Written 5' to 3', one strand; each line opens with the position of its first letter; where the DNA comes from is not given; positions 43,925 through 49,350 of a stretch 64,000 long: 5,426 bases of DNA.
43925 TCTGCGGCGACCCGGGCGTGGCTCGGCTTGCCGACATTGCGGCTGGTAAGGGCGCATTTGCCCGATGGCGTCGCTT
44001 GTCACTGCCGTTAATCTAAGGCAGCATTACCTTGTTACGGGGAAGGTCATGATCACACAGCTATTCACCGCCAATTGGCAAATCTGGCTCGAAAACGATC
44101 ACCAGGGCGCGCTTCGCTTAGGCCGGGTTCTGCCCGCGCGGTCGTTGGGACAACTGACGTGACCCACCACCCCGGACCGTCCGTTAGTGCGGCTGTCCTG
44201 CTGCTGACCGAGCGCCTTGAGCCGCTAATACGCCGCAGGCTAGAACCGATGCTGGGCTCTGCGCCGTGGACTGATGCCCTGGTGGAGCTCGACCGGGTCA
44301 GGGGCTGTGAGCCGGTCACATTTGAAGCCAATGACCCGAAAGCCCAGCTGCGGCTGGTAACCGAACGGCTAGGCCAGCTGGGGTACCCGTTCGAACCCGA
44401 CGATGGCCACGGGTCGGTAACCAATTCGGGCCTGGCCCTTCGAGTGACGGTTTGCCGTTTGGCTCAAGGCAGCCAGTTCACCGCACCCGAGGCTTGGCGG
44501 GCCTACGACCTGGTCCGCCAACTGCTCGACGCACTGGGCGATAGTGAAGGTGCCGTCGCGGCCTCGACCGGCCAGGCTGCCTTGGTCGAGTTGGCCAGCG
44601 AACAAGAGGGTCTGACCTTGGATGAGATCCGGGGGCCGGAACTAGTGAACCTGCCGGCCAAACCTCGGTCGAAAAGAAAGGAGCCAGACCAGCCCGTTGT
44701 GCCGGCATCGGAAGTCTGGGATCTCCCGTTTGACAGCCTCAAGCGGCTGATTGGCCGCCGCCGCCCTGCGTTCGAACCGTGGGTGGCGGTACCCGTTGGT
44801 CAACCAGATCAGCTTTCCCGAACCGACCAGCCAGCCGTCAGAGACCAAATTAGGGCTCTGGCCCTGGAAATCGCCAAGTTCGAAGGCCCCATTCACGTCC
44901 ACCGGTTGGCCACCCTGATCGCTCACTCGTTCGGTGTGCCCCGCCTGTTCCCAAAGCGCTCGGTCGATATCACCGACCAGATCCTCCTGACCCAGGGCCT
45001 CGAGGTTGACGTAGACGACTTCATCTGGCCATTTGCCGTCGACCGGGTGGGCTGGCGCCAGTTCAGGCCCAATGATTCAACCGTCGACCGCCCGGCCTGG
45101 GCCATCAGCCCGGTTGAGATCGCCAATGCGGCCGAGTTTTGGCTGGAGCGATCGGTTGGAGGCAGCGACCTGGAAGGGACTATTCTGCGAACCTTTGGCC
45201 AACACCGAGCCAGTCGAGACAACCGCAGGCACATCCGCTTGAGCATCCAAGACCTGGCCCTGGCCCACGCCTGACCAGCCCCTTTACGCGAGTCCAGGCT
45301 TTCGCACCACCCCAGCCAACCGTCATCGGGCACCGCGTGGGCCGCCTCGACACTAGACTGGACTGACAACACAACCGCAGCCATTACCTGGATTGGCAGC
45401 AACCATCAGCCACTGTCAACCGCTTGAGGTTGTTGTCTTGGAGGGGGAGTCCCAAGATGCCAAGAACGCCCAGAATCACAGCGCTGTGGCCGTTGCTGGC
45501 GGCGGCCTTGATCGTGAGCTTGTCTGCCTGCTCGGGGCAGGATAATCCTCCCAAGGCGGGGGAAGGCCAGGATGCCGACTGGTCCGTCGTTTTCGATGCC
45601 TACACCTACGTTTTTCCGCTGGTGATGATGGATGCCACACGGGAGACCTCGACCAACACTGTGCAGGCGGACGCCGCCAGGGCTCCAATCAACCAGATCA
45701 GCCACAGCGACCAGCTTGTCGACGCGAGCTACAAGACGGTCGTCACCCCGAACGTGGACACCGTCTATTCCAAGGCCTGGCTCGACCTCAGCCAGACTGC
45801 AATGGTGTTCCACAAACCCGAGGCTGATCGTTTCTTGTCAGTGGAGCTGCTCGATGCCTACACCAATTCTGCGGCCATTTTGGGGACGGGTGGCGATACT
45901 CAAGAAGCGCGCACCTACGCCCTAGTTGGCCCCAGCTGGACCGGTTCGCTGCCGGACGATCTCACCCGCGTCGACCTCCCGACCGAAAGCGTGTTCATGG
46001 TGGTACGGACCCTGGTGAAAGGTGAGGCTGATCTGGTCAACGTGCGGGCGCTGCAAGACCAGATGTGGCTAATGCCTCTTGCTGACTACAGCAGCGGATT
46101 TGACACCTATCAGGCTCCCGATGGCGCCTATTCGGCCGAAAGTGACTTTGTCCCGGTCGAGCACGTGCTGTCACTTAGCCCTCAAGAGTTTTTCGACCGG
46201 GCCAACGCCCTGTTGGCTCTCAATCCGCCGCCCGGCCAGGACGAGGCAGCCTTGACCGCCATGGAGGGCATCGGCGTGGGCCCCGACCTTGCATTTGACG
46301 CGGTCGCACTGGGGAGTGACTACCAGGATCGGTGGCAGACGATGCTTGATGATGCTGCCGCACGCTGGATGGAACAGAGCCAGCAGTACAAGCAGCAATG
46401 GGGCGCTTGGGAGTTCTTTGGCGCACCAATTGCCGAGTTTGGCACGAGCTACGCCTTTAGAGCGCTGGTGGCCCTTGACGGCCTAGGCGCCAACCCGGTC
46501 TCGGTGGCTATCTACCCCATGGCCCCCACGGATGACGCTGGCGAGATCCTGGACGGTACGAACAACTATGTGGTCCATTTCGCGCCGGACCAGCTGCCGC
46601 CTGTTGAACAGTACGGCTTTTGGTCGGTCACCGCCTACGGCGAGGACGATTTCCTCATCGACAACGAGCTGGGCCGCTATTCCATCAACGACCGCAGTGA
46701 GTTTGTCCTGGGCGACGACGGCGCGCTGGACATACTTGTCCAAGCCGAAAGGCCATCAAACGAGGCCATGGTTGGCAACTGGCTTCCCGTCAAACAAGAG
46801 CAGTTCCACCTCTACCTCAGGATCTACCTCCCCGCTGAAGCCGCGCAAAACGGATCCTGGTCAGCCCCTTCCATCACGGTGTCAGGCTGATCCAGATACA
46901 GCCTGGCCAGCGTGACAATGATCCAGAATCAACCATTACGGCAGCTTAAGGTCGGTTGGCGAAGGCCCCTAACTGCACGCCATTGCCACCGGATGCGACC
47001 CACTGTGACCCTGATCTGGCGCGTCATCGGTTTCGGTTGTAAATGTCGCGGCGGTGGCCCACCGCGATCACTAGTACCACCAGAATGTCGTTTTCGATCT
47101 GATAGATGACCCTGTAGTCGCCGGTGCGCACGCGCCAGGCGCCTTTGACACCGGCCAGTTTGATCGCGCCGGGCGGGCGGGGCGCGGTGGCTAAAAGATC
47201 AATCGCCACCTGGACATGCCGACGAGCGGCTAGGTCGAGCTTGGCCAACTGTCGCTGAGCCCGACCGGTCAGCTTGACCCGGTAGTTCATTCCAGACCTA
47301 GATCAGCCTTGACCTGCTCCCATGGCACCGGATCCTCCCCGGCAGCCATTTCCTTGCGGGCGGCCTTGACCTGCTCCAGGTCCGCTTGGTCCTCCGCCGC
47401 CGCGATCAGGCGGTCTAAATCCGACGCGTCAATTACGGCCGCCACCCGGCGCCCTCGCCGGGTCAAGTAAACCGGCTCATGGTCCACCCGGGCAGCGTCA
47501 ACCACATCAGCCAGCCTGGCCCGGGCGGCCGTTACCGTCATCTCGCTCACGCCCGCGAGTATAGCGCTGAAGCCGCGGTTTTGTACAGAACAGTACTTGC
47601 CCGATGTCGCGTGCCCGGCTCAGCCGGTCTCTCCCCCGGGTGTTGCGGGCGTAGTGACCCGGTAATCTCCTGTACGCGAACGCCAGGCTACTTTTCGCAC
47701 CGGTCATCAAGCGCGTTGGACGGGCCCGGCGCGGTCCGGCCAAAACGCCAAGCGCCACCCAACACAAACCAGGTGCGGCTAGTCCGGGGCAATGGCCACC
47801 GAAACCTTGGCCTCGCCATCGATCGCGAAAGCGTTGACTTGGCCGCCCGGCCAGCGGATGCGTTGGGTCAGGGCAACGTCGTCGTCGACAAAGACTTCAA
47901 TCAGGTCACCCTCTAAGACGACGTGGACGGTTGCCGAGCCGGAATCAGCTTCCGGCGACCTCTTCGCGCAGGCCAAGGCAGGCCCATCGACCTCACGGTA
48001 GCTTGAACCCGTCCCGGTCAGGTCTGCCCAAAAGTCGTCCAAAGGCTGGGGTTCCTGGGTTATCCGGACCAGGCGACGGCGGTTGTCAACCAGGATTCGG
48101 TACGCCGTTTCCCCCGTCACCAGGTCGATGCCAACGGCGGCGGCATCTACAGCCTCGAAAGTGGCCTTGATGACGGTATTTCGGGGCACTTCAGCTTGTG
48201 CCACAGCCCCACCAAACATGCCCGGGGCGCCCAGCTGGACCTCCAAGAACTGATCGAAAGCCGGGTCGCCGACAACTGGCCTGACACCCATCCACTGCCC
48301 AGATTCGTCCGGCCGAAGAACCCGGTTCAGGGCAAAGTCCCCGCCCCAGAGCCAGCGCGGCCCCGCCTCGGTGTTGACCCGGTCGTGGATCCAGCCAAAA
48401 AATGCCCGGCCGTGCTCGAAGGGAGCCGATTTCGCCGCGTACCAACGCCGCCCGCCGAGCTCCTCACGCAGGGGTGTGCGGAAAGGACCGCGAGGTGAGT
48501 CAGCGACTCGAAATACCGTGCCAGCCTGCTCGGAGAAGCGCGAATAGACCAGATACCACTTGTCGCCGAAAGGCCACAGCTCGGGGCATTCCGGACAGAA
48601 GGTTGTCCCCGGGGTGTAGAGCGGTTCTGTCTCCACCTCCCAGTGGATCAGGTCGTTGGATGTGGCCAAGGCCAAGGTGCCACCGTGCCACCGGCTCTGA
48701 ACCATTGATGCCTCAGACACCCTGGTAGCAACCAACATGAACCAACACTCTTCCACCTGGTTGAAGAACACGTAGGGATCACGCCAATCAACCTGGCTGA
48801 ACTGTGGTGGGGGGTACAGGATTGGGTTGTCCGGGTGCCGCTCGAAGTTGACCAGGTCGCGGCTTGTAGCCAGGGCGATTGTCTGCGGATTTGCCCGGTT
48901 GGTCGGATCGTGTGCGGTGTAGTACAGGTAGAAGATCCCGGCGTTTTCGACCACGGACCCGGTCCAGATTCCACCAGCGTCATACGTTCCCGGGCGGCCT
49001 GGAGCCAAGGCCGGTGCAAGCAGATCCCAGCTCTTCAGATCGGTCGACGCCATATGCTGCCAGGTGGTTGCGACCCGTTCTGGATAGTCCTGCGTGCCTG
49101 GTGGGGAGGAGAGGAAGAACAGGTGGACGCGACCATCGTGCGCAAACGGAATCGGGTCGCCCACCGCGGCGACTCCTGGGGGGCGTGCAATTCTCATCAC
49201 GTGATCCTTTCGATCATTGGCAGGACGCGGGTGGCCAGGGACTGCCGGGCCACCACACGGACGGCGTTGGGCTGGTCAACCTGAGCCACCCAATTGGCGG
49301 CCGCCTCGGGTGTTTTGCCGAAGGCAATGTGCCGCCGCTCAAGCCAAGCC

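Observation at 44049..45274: Divergent partner gene carries a second DUF3320-like domain, has an ambiguous start, and has a possible GTGA-coupled 37-codon upstream ORF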

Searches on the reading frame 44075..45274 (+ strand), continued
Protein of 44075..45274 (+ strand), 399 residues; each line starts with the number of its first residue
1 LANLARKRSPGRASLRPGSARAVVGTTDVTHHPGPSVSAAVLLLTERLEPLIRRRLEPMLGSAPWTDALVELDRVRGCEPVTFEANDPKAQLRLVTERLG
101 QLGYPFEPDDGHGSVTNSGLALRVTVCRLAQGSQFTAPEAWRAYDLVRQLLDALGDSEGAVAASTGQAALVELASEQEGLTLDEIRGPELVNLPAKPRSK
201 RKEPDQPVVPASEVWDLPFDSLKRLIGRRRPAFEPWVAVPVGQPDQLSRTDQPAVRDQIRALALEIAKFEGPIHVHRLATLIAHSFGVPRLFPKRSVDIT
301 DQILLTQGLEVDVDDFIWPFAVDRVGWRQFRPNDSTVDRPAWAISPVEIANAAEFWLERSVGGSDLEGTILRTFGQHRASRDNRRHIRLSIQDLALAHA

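Call 73: search_protein_families(library=ncbifam, proteins=[window:44159-45274:+, P0018], max_evalue=0.001)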
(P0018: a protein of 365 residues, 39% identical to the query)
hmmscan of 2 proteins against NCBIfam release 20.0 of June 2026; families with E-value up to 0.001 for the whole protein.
window:44159-45274:+ (371 aa): 1 family
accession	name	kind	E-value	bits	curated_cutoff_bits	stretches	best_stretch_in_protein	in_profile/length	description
NF058533.1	antiphage_ProA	equivalog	1.2e-13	49.5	1500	1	201-350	1752-1903/1903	anti-phage protein ProA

P0018 (365 aa): 1 family
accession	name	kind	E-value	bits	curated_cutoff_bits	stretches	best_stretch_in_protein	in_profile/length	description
NF058533.1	antiphage_ProA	equivalog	1.9e-18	65.3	1500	1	179-349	1738-1903/1903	anti-phage protein ProA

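Call 78: search_protein_families(library=ncbifam, proteins=[L097:11134-12048:+, L097:8351-9808:+], max_evalue=0.00001)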
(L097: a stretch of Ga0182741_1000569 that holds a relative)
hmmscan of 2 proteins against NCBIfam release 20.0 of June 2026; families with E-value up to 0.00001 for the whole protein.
L097:11134-12048:+ (304 aa): 1 family
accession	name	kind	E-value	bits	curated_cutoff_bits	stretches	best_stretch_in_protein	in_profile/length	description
NF045808.1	PT-DNA_restrict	exception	2.1e-08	33.6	180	1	7-150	3-153/284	phosphorothioated DNA-binding restriction endonuclease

L097:8351-9808:+ (485 aa): 1 family
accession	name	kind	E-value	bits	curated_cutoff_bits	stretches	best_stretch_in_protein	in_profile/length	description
TIGR04096.1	dnd_rel_methyl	subfamily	2.2e-143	478.5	150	1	16-481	3-477/478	DNA phosphorothioation-associated putative methyltransferase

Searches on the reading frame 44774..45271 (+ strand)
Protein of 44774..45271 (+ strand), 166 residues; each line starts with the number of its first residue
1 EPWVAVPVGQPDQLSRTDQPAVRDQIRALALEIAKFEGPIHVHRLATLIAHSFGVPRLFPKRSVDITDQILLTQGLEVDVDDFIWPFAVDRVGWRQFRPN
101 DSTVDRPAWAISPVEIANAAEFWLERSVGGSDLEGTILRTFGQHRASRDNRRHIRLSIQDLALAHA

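Call 94: predict_structure(alignment_id=A3)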
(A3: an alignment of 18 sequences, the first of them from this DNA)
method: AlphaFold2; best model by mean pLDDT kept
length: 166 residues; sequences in the alignment: 18
mean_pLDDT: 87.7   pTM: 0.79
mean pLDDT of the five models: 87.7, 85.7, 85.1, 85.1, 84.5
residues with pLDDT >= 90: 82; 70-90: 70; 50-70: 13; < 50: 1
segments of 3 or more residues with pLDDT < 50: none
pLDDT, mean of each block of 10 residues (from residue 1): 86 95 97 93 96 95 96 96 92 72 70 88 77 86 85 87 74
secondary structure, 60 per line:
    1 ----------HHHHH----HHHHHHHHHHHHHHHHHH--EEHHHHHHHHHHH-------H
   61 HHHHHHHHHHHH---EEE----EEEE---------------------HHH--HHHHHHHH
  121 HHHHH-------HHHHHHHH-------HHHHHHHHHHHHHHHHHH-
elements in order: H11-15 H20-37 H42-52 H60-72 E76-78 E83-86 H113-125 H133-140 H148-165

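Call 96: fold_search(model_id=the predicted structure, library=pdb)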
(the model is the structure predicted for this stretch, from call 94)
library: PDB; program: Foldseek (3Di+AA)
matches with E <= 10: 236; with E <= 0.001: 0
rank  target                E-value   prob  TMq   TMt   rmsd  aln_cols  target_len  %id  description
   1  4d7k_D                4.0e-01  0.18  0.22  0.13  14.8       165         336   14  Crystal structure of N,N-8-amino-8-demethyl-D-riboflavin dimethyltransferase (RosA) from Streptomyces davawensis (released 2016-01-13)
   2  8gzi                  4.0e-01  0.18  0.22  0.12  13.7       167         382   14  Crystal Structure of ApiI in complex with SAH (released 2023-09-27)
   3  8tjj_D                4.9e-01  0.21  0.26  0.14  15.1       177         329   14  SAM-dependent methyltransferase RedM bound to SAM (released 2023-12-13)
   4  8tji_B                6.3e-01  0.20  0.26  0.15  15.6       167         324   14  SAM-dependent methyltransferase RedM, apo (released 2023-12-13)
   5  4qi0_B                6.6e-01  0.30  0.30  0.31  16.2       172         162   15  X-ray structure of the ROQ domain from murine Roquin-1 (released 2014-07-16)
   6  8j3i                  6.6e-01  0.15  0.25  0.14  14.2       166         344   13  Crystal structure of (S)-scoulerine 9-O-methyltransferase from Coptis chinensis (released 2024-10-23)
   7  5f5f_A                7.0e-01  0.23  0.29  0.31  16.8       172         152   16  X-ray structure of Roquin ROQ domain in complex with a Selex-derived hexa-loop RNA motif (released 2016-04-06)
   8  7wup_B                7.3e-01  0.16  0.25  0.13  14.0       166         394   16  The crystal structure of ApiI (released 2023-02-15)
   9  6tqa_C                7.7e-01  0.25  0.30  0.32  16.8       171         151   15  X-ray structure of Roquin ROQ domain in complex with a UCP3 CDE2 SL RNA motif (released 2020-05-27)
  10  2zj5                  7.7e-01  0.21  0.29  0.08  14.5       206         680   12  Archaeal DNA helicase Hjm complexed with ADP in form 1 (released 2009-02-10)
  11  4qi2_A                9.0e-01  0.23  0.30  0.32  16.7       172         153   17  X-ray structure of the ROQ domain from murine Roquin-1 in complex with a 23-mer Tnf-CDE RNA (released 2014-07-16)
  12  7pga_B                9.0e-01  0.18  0.28  0.15  15.1       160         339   16  Chimeric carminomycin-4-O-methyltransferase (DnrK) with regions from 10-hydroxylase RdmB and 10-decarboxylase TamK (released 2022-08-24)
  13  4evi_A                9.0e-01  0.13  0.26  0.14  15.7       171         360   10  Crystal Structure Analysis of Coniferyl Alcohol 9-O-Methyltransferase from Linum Nodiflorum in Complex with Coniferyl  (released 2013-05-01)
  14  9evs_1r               9.5e-01  0.60  0.28  0.44   4.7        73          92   19  Structure of the flowering plant mitoribosome with P-site tRNA (released 2025-09-03)
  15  3c7j_B                9.5e-01  0.18  0.29  0.23  15.0       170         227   14  Crystal structure of transcriptional regulator (GntR family member) from Pseudomonas syringae pv. tomato str. DC3000 (released 2008-02-26)
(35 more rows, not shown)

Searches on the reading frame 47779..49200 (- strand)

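Call 15: search_protein_families(library=pfam, proteins=[window:47779-49200:-], max_evalue=0.001)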
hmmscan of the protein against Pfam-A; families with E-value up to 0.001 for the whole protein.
window:47779-49200:- (473 aa): 3 families
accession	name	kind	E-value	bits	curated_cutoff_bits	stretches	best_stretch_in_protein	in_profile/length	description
PF00251.26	Glyco_hydro_32N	-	7.4e-30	105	22.1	1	18-296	15-295/307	Glycosyl hydrolases family 32 N-terminal domain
PF04616.20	Glyco_hydro_43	-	4.2e-12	46.4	32.2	2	174-244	33-111/288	Glycosyl hydrolases family 43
PF04041.19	Glyco_hydro_130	-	0.00032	20.2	26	1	84-204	105-210/320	beta-1,4-mannooligosaccharide phosphorylase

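Call 16: search_protein_families(library=padloc, proteins=[window:47779-49200:-], max_evalue=0.01)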
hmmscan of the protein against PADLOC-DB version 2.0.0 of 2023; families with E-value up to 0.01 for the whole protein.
window:47779-49200:- (473 aa): 0 families
